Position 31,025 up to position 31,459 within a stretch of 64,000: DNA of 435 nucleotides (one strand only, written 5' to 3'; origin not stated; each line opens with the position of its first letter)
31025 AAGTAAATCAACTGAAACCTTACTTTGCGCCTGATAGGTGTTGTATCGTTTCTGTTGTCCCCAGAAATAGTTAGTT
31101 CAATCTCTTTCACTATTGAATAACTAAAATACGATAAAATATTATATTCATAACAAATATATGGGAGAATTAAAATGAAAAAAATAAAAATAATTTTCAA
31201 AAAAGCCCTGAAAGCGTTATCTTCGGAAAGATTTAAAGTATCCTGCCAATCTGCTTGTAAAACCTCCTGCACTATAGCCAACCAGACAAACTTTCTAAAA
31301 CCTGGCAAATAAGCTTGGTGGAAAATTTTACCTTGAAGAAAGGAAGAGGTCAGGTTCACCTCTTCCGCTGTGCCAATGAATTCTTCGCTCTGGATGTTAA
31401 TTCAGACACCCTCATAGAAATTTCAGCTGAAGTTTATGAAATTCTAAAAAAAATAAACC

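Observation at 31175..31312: Unlisted 45-aa SCIFF-type precursor that retains only three of the six family cysteines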

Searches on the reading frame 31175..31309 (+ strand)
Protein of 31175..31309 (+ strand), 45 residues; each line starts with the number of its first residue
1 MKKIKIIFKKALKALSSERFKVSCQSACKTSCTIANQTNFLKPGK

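Call 3: search_protein_families(library=ncbifam, proteins=[window:31175-31309:+], max_evalue=1)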
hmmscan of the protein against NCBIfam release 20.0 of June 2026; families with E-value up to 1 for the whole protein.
seq(45 aa): 1 family
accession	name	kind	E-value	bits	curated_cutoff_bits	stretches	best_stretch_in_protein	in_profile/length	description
TIGR03973.1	six_Cys_in_45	equivalog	2.5e-08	33.7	50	1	3-38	2-41/43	six-cysteine ranthipeptide SCIFF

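Call 4: search_protein_families(library=pfam, proteins=[window:31175-31309:+], max_evalue=1)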
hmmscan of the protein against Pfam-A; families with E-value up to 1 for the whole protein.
seq(45 aa): 1 family
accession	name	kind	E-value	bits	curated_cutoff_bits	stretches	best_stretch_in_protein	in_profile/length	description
PF13165.11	SCIFF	-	7.1e-09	35.8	27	1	2-38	1-41/44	Six-cysteine peptide SCIFF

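Call 5: find_homologous_proteins(query=window:31175-31309:+, max_evalue=0.01)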
Query seq(45 aa) (45 aa): 1 proteins with E <= 0.01 among 1 candidates.
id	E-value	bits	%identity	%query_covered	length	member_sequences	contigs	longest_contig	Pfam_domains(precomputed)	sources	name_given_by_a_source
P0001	8.6e-18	79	89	78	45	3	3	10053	PF13165.12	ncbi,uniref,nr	ncbi:MAG: hypothetical protein DDT42_01817 [candidate division WS2 bacterium]|uniref:Six-cysteine pe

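Call 41: search_protein_representatives(protein=window:31175-31309:+)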
Query: 45 residues. Proteins with E-value up to 0.001 (for the whole library): 2; up to 1e-10: 1; up to 1e-30: 0. The best 2 are listed.
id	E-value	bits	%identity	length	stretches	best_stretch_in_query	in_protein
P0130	3.1e-12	60.3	68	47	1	1-44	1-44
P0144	6.6e-04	35.0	37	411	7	4-32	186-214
